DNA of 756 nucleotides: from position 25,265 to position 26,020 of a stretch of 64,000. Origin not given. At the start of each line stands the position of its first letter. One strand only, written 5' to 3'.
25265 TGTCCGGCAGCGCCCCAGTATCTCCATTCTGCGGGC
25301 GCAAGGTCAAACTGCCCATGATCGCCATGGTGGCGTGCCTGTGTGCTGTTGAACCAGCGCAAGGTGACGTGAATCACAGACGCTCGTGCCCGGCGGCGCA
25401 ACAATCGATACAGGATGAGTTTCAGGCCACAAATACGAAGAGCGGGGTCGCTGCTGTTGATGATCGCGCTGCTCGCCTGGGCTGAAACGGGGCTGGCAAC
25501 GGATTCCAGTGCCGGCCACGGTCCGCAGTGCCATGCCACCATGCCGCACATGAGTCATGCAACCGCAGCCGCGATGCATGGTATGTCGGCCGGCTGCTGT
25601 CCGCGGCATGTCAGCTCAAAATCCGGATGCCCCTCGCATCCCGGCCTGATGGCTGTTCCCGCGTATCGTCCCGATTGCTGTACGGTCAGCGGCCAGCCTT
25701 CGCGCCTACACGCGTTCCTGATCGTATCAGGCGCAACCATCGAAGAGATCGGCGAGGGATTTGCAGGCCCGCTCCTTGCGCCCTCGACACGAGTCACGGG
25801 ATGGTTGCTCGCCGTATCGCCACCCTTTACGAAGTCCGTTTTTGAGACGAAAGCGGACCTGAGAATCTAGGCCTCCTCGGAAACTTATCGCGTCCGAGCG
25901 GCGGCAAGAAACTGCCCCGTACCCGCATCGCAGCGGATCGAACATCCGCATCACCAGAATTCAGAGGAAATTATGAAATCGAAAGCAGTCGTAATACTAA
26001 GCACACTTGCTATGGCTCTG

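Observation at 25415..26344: Gene pair for a secreted His/Met/Cys-rich protein and a secreted 18-Cys CC-doublet metallothionein-like protein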

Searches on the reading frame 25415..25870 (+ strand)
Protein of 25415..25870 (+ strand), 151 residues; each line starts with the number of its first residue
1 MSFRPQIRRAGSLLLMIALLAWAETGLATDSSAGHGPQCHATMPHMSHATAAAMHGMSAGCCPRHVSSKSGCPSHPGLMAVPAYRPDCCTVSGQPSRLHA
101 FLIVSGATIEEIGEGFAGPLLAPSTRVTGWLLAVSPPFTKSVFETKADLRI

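Call 3: search_protein_families(library=pfam, proteins=[window:25415-25870:+], max_evalue=1)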
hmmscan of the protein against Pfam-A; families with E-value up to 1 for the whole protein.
window:25415-25870:+ (151 aa): 1 family
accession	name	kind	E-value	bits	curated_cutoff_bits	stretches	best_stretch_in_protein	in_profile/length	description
PF17638.7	UL42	-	0.011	16.1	25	1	47-101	11-61/125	HCMV UL42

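Call 4: search_protein_families(library=ncbifam, proteins=[window:25415-25870:+], max_evalue=1)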
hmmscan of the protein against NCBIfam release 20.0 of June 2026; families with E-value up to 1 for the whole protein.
window:25415-25870:+ (151 aa): 0 families

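Call 6: find_homologous_proteins(query=window:25415-25867:+, max_evalue=0.01)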
Query window:25415-25867:+ (151 aa): 13 proteins with E <= 0.01 among 89 candidates.
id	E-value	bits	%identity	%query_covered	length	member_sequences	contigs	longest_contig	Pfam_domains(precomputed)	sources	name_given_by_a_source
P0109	1.5e-85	303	100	90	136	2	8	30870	-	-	-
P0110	8.3e-31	125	50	100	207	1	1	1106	-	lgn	-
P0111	2.3e-30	124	44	100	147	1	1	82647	-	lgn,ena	-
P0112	2.0e-29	121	45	97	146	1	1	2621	-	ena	-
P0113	2.6e-29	120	46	100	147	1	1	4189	-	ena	-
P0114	8.3e-29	119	46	97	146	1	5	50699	-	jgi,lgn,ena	-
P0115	1.4e-27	115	45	100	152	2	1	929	-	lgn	-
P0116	1.7e-27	114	47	90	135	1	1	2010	-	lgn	-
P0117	7.2e-27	112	44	97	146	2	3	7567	-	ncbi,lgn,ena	-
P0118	9.7e-27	112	42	100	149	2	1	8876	-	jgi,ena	-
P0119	3.3e-24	104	43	100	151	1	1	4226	-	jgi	jgi:hypothetical protein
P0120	2.4e-21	94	42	100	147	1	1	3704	-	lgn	-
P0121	1.3e-10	60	30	100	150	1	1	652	-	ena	-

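Call 15: search_solved_structures(query=A2, max_evalue=1)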
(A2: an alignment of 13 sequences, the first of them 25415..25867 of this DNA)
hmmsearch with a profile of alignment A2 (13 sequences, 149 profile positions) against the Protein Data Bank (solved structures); distinct sequences matched with E-value up to 1: 0.

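Call 30: predict_structure(alignment_id=A2)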
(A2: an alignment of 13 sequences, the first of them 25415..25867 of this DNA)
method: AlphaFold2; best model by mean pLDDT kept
length: 151 residues; sequences in the alignment: 13
mean_pLDDT: 48.9   pTM: 0.20
mean pLDDT of the five models: 48.9, 47.2, 45.4, 43.7, 43.4
residues with pLDDT >= 90: 3; 70-90: 17; 50-70: 22; < 50: 109
segments of 3 or more residues with pLDDT < 50: 27-32, 34-133
pLDDT, mean of each block of 10 residues (from residue 1): 72 88 60 43 41 43 40 41 45 43 40 37 36 50 55 48
secondary structure, 60 per line:
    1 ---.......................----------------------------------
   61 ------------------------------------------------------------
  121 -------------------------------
elements in order: H4-26

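Call 92: search_protein_families(library=pfam, alignment_id=A8, max_evalue=10)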
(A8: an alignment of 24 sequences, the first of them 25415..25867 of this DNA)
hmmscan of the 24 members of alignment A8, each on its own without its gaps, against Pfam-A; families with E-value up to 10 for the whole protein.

A. member 1, window:25415-25867:+ (151 aa): 1 family
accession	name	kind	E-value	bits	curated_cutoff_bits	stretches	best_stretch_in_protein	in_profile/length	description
PF17638.7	UL42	-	0.011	16.1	25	1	47-101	11-61/125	HCMV UL42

B. families by the number of members that match (of 24 scanned): 6 families
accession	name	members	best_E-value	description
PF17638.7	UL42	1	0.011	HCMV UL42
PF06607.17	Prokineticin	1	0.016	Prokineticin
PF01830.25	Peptidase_C7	1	0.02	Peptidase C7 family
PF16968.11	TadZ_N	1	0.06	Pilus assembly protein TadZ N-terminal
PF15405.12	PH_5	1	0.25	Pleckstrin homology domain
PF08008.17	Viral_cys_rich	1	3.4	Viral cysteine rich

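Call 93: search_solved_structures(query=A8, max_evalue=10)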
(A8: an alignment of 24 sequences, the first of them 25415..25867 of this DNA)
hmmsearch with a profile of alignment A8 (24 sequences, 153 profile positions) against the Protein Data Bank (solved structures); distinct sequences matched with E-value up to 10: 0.
